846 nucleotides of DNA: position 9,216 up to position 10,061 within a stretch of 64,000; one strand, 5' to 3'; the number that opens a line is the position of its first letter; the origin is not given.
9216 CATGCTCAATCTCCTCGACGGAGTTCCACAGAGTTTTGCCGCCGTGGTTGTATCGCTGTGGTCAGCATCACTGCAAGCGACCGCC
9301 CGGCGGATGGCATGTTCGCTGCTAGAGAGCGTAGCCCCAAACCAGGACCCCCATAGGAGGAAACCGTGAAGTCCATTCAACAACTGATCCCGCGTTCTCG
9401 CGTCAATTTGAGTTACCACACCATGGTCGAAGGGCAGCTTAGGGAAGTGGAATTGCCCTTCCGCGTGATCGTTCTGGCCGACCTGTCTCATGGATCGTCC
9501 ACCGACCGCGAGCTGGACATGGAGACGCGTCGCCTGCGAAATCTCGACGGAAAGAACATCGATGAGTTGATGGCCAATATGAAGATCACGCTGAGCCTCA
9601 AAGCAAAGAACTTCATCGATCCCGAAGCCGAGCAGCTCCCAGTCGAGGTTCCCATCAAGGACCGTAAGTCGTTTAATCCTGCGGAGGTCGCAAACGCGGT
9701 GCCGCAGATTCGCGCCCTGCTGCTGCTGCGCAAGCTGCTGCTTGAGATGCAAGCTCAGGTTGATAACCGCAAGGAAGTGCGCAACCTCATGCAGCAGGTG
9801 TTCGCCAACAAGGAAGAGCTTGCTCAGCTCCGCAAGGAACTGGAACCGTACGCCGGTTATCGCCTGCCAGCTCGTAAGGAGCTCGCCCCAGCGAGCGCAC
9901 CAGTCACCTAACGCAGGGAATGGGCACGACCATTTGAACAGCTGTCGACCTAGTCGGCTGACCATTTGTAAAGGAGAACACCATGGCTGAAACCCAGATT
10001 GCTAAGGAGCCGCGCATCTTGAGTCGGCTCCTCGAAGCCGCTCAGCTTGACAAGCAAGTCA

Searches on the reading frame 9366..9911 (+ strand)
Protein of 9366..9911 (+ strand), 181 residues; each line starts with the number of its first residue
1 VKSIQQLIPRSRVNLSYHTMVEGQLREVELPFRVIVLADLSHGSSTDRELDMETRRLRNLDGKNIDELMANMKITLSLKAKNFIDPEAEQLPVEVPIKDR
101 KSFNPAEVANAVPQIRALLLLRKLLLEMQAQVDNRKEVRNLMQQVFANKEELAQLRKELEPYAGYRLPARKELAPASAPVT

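Call 7: search_protein_families(library=pfam, proteins=[window:9366-9911:+])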
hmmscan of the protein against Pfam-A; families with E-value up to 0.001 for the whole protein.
window:9366-9911:+ (181 aa): 1 family
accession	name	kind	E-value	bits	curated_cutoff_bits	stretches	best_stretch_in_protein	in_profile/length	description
PF05591.17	T6SS_VipA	-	1.3e-36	126.2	24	1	7-159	3-154/155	Type VI secretion system, VipA, VC_A0107 or Hcp2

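Call 12: find_related_loci(query=window:9366-9908:+, collection=genome_contigs, flank=10000)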
Query window:9366-9908:+ (181 aa) in genome_contigs; peptide patterns used: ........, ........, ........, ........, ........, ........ (x = any residue, [..] = any of these).
144 stretches matched a pattern; 2 encode a relative of the query (tblastn E <= 1e-3); 2 distinct loci.
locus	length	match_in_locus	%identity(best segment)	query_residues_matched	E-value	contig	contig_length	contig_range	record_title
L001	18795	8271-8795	64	3-178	7e-66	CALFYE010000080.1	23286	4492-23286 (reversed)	MAG TPA_asm: uncultured Myxococcales bacterium isolate SRR6231182_bin.43_CONCOCT_v1.1_MAG genome assembly, contig: ERZ65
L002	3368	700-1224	64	3-178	1e-65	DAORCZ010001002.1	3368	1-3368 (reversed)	MAG TPA_asm: Pseudomonadota bacterium isolate AMR_MDS_0893 NODE_23702_length_3368_cov_6.131301, whole genome shotgun seq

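Call 18: search_protein_families(library=pfam, proteins=[L001:829-1773:-, L001:1859-2596:-, L001:2373-3557:+, L001:3594-7562:+, L001:7566-8024:+, L001:10363-10965:+, L001:12590-17083:+])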
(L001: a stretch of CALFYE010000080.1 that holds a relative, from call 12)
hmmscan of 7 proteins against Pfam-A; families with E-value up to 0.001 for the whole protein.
L001:829-1773:- (314 aa): 1 family
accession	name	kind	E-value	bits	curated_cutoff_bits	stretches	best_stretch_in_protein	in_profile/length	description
PF18998.6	Flg_new_2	-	0.00023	21.5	23.6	1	80-136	14-70/73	Divergent InlB B-repeat domain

L001:1859-2596:- (245 aa): 0 families

L001:2373-3557:+ (394 aa): 2 families
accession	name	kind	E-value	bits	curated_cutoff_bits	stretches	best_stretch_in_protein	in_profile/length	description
PF00069.31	Pkinase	-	3.6e-23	82.7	31.7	1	35-177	120-257/263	Protein kinase domain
PF07714.23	PK_Tyr_Ser-Thr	-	2.4e-14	53.7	23.1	1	35-178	124-255/258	Protein tyrosine and serine/threonine kinase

L001:3594-7562:+ (1322 aa): 1 family
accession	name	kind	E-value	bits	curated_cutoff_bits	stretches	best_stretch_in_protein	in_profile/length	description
PF14331.11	IcmF-related_N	-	6.9e-05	22.7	25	0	171-235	27-91/259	IcmF-related N-terminal domain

L001:7566-8024:+ (152 aa): 1 family
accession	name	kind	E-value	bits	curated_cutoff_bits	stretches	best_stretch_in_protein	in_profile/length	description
PF22361.2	IglE_N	-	1.8e-17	64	26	1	49-131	2-82/84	IglE, N-terminal domain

L001:10363-10965:+ (200 aa): 0 families

L001:12590-17083:+ (1497 aa): 0 families

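Call 20: find_related_loci(query=A1, collection=metagenome_contigs, flank=10000)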
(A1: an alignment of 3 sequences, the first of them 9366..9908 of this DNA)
Query A1 (181 aa) in metagenome_contigs; peptide patterns used: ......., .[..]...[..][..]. (x = any residue, [..] = any of these).
600 stretches matched a pattern (row limit reached: there are more); 2 encode a relative of the query (tblastn E <= 1e-3); 2 distinct loci.
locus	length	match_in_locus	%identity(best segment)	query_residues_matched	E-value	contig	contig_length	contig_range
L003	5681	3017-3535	93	1-173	4e-101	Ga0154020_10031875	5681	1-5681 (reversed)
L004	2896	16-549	66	3-179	5e-72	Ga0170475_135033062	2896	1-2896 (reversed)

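Call 21: find_homologous_proteins(query=window:9366-9908:+)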
Query window:9366-9908:+ (181 aa): 51 proteins with E <= 0.001 among 359 candidates.
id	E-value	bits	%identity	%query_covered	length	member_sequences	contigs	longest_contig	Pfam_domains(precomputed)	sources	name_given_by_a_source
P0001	8.8e-105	366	98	100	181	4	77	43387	PF05591.18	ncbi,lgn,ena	-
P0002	1.2e-99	349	92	100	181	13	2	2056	PF05591.18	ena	-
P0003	5.2e-98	344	95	100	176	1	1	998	PF05591.18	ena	-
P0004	6.2e-98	343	91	100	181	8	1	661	PF05591.18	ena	-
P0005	4.8e-90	318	83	99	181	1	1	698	PF05591.18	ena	-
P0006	2.0e-88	312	84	98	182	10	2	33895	PF05591.18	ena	-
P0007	9.3e-87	307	82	98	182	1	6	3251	PF05591.18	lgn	-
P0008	5.4e-86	304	81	98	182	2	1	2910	PF05591.18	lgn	-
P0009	2.3e-85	302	81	100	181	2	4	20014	PF05591.18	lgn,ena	-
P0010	4.5e-74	266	74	97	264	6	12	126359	PF05591.18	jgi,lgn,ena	-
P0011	1.0e-72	261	69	99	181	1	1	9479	PF05591.18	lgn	-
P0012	1.8e-69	251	68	100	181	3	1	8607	PF05591.18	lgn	-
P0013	5.8e-68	246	64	99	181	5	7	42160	PF05591.18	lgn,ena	-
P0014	1.0e-67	245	68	98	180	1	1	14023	PF05591.18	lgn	-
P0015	3.1e-67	244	66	100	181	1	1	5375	PF05591.18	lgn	-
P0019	7.4e-65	236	65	97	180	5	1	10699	PF05591.18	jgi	-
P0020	4.5e-64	233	62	98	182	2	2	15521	PF05591.18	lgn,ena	-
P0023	1.0e-58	216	83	70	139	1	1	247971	PF05591.18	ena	-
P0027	2.4e-56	208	55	96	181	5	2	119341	PF05591.18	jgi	jgi:type VI secretion system protein ImpB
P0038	4.3e-38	149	45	92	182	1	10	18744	PF05591.18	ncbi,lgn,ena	-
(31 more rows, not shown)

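Call 22: find_encoding_contigs(protein=P0001, flank=10000, max_places=3)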
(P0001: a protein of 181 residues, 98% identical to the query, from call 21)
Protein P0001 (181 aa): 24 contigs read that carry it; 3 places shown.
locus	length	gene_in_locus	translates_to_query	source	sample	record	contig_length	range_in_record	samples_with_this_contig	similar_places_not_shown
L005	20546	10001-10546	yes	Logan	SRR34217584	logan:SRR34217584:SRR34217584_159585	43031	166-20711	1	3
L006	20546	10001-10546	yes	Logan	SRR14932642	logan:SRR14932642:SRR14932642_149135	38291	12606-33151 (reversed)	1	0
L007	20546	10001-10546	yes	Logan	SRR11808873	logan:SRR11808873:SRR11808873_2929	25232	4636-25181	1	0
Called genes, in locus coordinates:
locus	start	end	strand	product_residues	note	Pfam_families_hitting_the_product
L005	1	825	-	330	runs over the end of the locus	?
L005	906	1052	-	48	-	-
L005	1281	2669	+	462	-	PF00069:Pkinase, PF03109:ABC1 (faint), PF07714:PK_Tyr_Ser-Thr, PF17667:Pkinase_fungal (weak)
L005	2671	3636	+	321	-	-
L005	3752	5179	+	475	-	PF00069:Pkinase, PF01636:APH (faint), PF03109:ABC1 (weak), PF07714:PK_Tyr_Ser-Thr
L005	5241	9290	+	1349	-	PF14331:IcmF-related_N (weak)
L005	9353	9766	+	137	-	PF22361:IglE_N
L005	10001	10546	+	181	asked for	PF05591:T6SS_VipA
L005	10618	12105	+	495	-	PF05943:VipB, PF18945:VipB_2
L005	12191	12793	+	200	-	-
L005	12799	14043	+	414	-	PF05936:T6SS_VasE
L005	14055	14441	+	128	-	PF04965:GPW_gp25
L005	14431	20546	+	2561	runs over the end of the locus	-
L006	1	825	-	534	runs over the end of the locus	PF00158:Sigma54_activat, PF14532:Sigma54_activ_2, PF07728:AAA_5 (weak)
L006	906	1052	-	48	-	-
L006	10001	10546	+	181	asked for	PF05591:T6SS_VipA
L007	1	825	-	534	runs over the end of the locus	PF00158:Sigma54_activat, PF14532:Sigma54_activ_2, PF07728:AAA_5 (weak)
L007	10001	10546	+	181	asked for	PF05591:T6SS_VipA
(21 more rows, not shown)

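Call 23: find_encoding_contigs(protein=P0006, flank=10000, max_places=2)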
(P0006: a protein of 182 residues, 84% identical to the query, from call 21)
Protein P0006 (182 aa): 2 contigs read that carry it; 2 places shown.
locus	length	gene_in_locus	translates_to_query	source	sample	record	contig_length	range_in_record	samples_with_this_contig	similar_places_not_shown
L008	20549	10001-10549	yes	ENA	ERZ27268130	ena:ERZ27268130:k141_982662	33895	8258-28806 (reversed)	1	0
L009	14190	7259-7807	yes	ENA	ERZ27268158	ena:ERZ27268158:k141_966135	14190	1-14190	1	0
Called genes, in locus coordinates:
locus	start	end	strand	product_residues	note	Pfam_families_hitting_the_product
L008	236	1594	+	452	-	PF00069:Pkinase, PF03109:ABC1 (faint), PF07714:PK_Tyr_Ser-Thr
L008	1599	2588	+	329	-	-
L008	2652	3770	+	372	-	-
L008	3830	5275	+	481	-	PF00069:Pkinase, PF03109:ABC1 (weak), PF07714:PK_Tyr_Ser-Thr, PF01636:APH (faint)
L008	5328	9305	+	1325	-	PF14331:IcmF-related_N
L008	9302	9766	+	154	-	PF22361:IglE_N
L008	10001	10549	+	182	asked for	PF05591:T6SS_VipA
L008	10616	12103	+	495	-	PF05943:VipB, PF18945:VipB_2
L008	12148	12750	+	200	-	-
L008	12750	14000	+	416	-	PF05936:T6SS_VasE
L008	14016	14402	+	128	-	PF04965:GPW_gp25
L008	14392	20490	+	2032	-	-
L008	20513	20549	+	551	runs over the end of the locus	PF05947:T6SS_TssF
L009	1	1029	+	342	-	?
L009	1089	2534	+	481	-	PF00069:Pkinase, PF03109:ABC1 (weak), PF07714:PK_Tyr_Ser-Thr, PF01636:APH (faint)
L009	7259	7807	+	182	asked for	PF05591:T6SS_VipA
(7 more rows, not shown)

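Call 24: find_encoding_contigs(protein=P0009, flank=10000, max_places=2)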
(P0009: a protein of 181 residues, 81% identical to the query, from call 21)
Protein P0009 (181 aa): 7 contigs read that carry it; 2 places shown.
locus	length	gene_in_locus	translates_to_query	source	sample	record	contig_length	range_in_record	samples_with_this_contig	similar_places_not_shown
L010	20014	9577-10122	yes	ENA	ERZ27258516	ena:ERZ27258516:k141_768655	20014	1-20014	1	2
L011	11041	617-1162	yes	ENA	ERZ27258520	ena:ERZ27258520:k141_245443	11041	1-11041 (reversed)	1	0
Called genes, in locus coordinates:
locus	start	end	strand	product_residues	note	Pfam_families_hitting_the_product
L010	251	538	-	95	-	-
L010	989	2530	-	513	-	PF00158:Sigma54_activat, PF14532:Sigma54_activ_2, PF00004:AAA (weak), PF07728:AAA_5 (weak)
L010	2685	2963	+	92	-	-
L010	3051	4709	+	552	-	PF00069:Pkinase, PF01636:APH (faint), PF07714:PK_Tyr_Ser-Thr, PF17667:Pkinase_fungal (weak)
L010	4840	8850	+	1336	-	PF14331:IcmF-related_N (weak)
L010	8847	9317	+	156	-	PF22361:IglE_N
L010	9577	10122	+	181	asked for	PF05591:T6SS_VipA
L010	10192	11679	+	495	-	PF05943:VipB, PF18945:VipB_2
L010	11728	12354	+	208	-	-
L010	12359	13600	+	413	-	PF05936:T6SS_VasE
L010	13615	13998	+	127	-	PF04965:GPW_gp25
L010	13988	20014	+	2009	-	?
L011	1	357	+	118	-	?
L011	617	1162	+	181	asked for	PF05591:T6SS_VipA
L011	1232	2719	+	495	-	PF05943:VipB, PF18945:VipB_2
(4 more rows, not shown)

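Call 26: find_encoding_contigs(protein=P0010, flank=10000, max_places=2)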
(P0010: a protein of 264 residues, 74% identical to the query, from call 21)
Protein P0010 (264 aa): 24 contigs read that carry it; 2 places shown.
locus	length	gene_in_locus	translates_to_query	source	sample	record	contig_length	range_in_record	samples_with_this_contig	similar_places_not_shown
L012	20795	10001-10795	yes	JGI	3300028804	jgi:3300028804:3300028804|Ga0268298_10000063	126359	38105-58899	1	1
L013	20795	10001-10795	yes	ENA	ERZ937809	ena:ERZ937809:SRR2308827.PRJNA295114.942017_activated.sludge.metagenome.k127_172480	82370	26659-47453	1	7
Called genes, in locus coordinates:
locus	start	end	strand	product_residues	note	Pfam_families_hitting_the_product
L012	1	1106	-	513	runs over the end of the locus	PF00158:Sigma54_activat, PF14532:Sigma54_activ_2, PF00004:AAA (faint), PF07728:AAA_5 (weak)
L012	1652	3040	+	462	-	PF00069:Pkinase, PF03109:ABC1 (faint), PF07714:PK_Tyr_Ser-Thr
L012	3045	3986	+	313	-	PF07719:TPR_2 (faint)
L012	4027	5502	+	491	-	PF00069:Pkinase, PF07714:PK_Tyr_Ser-Thr, PF01636:APH (faint), PF03109:ABC1 (weak)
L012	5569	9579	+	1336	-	-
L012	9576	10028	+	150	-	PF22361:IglE_N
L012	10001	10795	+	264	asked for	PF05591:T6SS_VipA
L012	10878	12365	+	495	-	PF05943:VipB, PF18945:VipB_2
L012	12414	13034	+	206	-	-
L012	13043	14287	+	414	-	PF05936:T6SS_VasE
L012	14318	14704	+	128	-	PF04965:GPW_gp25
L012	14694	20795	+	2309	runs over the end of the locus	-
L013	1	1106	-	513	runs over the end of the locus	PF00158:Sigma54_activat, PF14532:Sigma54_activ_2, PF00004:AAA (faint), PF07728:AAA_5 (weak)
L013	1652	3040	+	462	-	PF00069:Pkinase, PF03109:ABC1 (faint), PF07714:PK_Tyr_Ser-Thr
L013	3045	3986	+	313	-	PF07719:TPR_2 (faint)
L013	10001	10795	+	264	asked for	PF05591:T6SS_VipA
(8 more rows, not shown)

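Call 27: find_encoding_contigs(protein=P0023, flank=10000, max_places=1)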
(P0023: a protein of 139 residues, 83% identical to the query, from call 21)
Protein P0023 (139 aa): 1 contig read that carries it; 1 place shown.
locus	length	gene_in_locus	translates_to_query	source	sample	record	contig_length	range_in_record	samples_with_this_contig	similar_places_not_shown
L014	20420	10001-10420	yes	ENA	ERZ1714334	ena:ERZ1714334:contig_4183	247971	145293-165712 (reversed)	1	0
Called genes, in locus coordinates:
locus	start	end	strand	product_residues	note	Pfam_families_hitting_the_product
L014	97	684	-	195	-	-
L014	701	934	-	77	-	-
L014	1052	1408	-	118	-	-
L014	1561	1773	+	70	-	PF09720:Unstab_antitox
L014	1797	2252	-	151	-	-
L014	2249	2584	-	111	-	-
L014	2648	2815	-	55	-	-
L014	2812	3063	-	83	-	-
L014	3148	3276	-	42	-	-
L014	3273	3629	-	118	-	-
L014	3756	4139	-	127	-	-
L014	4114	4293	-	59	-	-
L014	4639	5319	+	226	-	-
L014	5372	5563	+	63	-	-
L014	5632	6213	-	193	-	-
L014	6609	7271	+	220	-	-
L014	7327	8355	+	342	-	-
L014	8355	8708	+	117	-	-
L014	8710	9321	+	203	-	-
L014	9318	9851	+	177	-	PF22361:IglE_N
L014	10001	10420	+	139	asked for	PF05591:T6SS_VipA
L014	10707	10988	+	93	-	PF05943:VipB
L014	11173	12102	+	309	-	PF05943:VipB, PF18945:VipB_2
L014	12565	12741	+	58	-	-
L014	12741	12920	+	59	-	-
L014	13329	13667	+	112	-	PF05936:T6SS_VasE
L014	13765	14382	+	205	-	PF04965:GPW_gp25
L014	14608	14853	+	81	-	-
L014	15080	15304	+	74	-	-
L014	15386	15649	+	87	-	-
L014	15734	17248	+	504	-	-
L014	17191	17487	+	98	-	-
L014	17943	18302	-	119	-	-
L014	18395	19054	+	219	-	-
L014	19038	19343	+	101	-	-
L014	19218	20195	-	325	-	-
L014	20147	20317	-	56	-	-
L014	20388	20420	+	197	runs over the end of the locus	PF05947:T6SS_TssF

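Call 28: find_encoding_contigs(protein=P0014, flank=10000, max_places=1)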
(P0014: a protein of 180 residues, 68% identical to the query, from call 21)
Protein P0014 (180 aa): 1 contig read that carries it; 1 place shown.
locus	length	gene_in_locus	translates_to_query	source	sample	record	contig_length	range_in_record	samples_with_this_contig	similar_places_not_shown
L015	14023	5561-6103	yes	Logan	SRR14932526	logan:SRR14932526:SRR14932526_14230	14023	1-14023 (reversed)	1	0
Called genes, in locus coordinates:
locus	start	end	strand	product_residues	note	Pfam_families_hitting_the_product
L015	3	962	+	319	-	?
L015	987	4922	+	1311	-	-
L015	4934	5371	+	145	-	PF22361:IglE_N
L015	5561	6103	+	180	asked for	PF05591:T6SS_VipA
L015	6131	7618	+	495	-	PF05943:VipB, PF18945:VipB_2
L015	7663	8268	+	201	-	-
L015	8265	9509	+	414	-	PF05936:T6SS_VasE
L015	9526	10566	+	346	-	PF04965:GPW_gp25 (weak)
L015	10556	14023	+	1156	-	?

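Call 29: find_encoding_contigs(protein=P0027, flank=10000, max_places=1)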
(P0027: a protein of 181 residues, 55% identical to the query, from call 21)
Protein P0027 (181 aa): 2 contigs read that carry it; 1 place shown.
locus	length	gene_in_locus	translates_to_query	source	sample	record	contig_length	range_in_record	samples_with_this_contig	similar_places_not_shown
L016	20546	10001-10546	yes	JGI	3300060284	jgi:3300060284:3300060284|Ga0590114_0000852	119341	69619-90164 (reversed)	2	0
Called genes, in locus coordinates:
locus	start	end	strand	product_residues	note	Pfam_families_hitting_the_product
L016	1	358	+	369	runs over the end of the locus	-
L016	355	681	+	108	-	PF04362:Iron_traffic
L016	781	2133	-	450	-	PF08327:AHSA1, PF12120:Arr-ms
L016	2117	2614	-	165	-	PF01022:HTH_5 (weak), PF12840:HTH_20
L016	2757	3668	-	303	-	PF00135:COesterase, PF20434:BD-FAE, PF07859:Abhydrolase_3, PF12697:Abhydrolase_6 (weak), PF00326:Peptidase_S9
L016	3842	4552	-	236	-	-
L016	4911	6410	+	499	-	-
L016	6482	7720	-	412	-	PF13466:STAS_2, PF00211:Guanylate_cyc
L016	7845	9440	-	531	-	PF00158:Sigma54_activat, PF14532:Sigma54_activ_2, PF00004:AAA (faint), PF07728:AAA_5 (weak)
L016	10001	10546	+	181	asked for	PF05591:T6SS_VipA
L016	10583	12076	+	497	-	PF05943:VipB, PF18945:VipB_2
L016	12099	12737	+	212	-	-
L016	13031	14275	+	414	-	PF05936:T6SS_VasE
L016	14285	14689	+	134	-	PF04965:GPW_gp25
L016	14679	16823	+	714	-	-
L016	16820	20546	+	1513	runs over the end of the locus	-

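Call 30: find_encoding_contigs(protein=P0020, flank=10000, max_places=1)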
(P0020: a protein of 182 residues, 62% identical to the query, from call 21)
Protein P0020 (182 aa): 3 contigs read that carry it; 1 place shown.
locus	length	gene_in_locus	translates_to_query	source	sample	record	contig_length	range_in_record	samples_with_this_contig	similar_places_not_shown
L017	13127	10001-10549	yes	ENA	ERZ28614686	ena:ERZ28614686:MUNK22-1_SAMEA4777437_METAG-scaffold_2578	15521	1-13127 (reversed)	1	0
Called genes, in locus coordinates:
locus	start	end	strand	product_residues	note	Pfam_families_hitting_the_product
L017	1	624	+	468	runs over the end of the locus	PF00069:Pkinase, PF03109:ABC1 (faint), PF07714:PK_Tyr_Ser-Thr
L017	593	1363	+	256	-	-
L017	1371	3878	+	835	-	PF01436:NHL (faint)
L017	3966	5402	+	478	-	PF00069:Pkinase, PF01636:APH (faint), PF07714:PK_Tyr_Ser-Thr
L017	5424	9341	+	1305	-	PF14331:IcmF-related_N (weak)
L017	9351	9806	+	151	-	PF22361:IglE_N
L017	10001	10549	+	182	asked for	PF05591:T6SS_VipA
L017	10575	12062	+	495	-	PF05943:VipB, PF18945:VipB_2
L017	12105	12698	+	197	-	-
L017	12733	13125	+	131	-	?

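Call 31: find_encoding_contigs(protein=P0019, flank=10000, max_places=1)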
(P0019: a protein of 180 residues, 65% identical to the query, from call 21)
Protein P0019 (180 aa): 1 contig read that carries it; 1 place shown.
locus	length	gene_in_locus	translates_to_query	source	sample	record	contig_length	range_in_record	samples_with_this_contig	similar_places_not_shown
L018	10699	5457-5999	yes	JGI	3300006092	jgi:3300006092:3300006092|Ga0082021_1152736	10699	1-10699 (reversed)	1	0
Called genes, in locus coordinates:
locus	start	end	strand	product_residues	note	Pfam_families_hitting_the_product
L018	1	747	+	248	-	?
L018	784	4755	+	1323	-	-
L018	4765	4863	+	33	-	-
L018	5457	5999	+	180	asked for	PF05591:T6SS_VipA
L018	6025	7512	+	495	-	PF05943:VipB, PF18945:VipB_2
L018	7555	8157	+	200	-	-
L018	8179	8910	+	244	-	-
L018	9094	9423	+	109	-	-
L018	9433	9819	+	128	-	PF04965:GPW_gp25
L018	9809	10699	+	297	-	?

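Call 32: find_encoding_contigs(protein=P0011, flank=10000, max_places=1)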
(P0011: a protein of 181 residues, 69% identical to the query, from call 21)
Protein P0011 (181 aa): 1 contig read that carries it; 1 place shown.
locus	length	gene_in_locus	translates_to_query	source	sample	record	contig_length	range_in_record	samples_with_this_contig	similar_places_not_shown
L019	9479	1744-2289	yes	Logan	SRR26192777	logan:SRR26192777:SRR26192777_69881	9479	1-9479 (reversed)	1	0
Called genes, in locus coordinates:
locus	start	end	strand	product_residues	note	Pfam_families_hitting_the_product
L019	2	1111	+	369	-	?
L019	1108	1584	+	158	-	PF22361:IglE_N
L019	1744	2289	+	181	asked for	PF05591:T6SS_VipA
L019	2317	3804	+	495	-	PF05943:VipB, PF18945:VipB_2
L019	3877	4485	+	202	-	-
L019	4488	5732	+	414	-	PF05936:T6SS_VasE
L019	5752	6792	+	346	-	PF04965:GPW_gp25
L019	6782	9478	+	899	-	?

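Call 33: find_encoding_contigs(protein=P0038, flank=10000, max_places=1)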
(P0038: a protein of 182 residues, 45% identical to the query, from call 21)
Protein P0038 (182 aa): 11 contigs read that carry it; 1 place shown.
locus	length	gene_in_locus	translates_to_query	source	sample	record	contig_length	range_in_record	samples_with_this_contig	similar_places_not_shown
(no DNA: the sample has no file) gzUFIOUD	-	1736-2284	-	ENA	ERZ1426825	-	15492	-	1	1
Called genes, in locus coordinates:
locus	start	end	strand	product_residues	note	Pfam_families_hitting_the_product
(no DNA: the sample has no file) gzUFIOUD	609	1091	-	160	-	-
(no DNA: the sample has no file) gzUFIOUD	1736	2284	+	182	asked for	PF05591:T6SS_VipA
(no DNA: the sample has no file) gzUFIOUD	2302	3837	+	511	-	PF05943:VipB, PF18945:VipB_2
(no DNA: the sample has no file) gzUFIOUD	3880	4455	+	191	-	-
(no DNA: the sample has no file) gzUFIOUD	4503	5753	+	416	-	PF05936:T6SS_VasE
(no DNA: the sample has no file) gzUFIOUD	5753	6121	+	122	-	PF04965:GPW_gp25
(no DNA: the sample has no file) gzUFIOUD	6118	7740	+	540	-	-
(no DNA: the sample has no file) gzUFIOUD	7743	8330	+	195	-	-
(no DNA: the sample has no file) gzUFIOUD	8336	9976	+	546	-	PF05947:T6SS_TssF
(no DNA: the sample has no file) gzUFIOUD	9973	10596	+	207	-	PF09850:DotU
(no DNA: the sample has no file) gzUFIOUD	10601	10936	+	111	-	-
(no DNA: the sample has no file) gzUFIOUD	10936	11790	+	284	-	-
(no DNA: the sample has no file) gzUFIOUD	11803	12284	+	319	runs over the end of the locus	-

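Call 42: search_protein_families(library=pfam, proteins=[L010:992-2530:-, L016:7848-9440:-], max_evalue=1)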
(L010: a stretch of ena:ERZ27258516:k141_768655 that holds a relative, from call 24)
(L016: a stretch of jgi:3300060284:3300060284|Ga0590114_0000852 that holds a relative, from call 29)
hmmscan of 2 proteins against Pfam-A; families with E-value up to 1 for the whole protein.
L010:992-2530:- (513 aa): 14 families
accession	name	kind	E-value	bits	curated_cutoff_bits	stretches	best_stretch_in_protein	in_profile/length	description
PF00158.32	Sigma54_activat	-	5.1e-36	124.3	20.2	1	188-337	1-148/168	Sigma-54 interaction domain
PF14532.12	Sigma54_activ_2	-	5.6e-12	46.5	25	1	189-306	1-95/138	Sigma-54 interaction domain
PF07728.20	AAA_5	-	7.3e-08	33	22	1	211-344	1-139/139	AAA domain (dynein-related subfamily)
PF00004.35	AAA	-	3.4e-06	28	21.2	1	212-351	1-130/131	ATPase family associated with various cellular activities (AAA)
PF01078.27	Mg_chelatase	-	6.2e-05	22.9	20.3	1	203-236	16-49/207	Magnesium chelatase, subunit ChlI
PF25601.1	AAA_lid_14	-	0.00018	21.7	27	1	355-426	2-65/87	AAA+ ATPase lid domain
PF02954.25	HTH_8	-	0.00019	21.5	22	1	460-488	9-37/42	Bacterial regulatory protein, Fis family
PF12775.13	AAA_7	-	0.0003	20.8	25.8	1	204-229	28-53/181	P-loop containing dynein motor region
PF05496.18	RuvB_N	-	0.018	15.3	27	0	280-347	84-156/159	Holliday junction DNA helicase RuvB P-loop domain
PF20720.3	nSTAND3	-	0.038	14.1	27.2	1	202-229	10-37/155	Novel STAND NTPase 3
PF13191.12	AAA_16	-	0.049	14.6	32.6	1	197-235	11-51/167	AAA ATPase domain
PF13518.12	HTH_28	-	0.049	14.2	25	1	459-492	4-35/52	Helix-turn-helix domain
PF18090.7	SoPB_HTH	-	0.099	13.2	27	1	467-492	17-42/75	Centromere-binding protein HTH domain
PF02463.25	SMC_N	-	0.15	11.9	40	1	208-245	23-61/220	RecF/RecN/SMC N terminal domain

L016:7848-9440:- (531 aa): 13 families
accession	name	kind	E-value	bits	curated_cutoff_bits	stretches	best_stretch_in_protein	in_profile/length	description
PF00158.32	Sigma54_activat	-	5.1e-34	117.8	20.2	1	208-354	1-145/168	Sigma-54 interaction domain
PF14532.12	Sigma54_activ_2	-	1.1e-10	42.4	25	1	209-326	1-95/138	Sigma-54 interaction domain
PF07728.20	AAA_5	-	3.6e-06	27.5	22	1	231-364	1-139/139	AAA domain (dynein-related subfamily)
PF00004.35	AAA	-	1.5e-05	25.9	21.2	1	232-371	1-130/131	ATPase family associated with various cellular activities (AAA)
PF02954.25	HTH_8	-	6.6e-05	23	22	1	491-519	12-40/42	Bacterial regulatory protein, Fis family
PF25601.1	AAA_lid_14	-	0.00044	20.4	27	1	375-449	2-66/87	AAA+ ATPase lid domain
PF00498.31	FHA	-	0.0059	17.5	20.7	1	121-171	12-66/67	FHA domain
PF01078.27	Mg_chelatase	-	0.0076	16.1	20.3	1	223-252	16-45/207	Magnesium chelatase, subunit ChlI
PF12775.13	AAA_7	-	0.013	15.5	25.8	0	223-249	27-53/181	P-loop containing dynein motor region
PF07724.20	AAA_2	-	0.07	13.6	27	1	230-325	4-100/166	AAA domain (Cdc48 subfamily)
PF13384.12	HTH_23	-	0.1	12.9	24.6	1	497-520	17-40/50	Homeodomain-like domain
PF02042.20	RWP-RK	-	0.21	12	29.3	1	499-523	14-38/49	RWP-RK domain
PF00126.33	HTH_1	-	0.41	11.1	26.6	1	497-520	13-36/60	Bacterial regulatory helix-turn-helix protein, lysR family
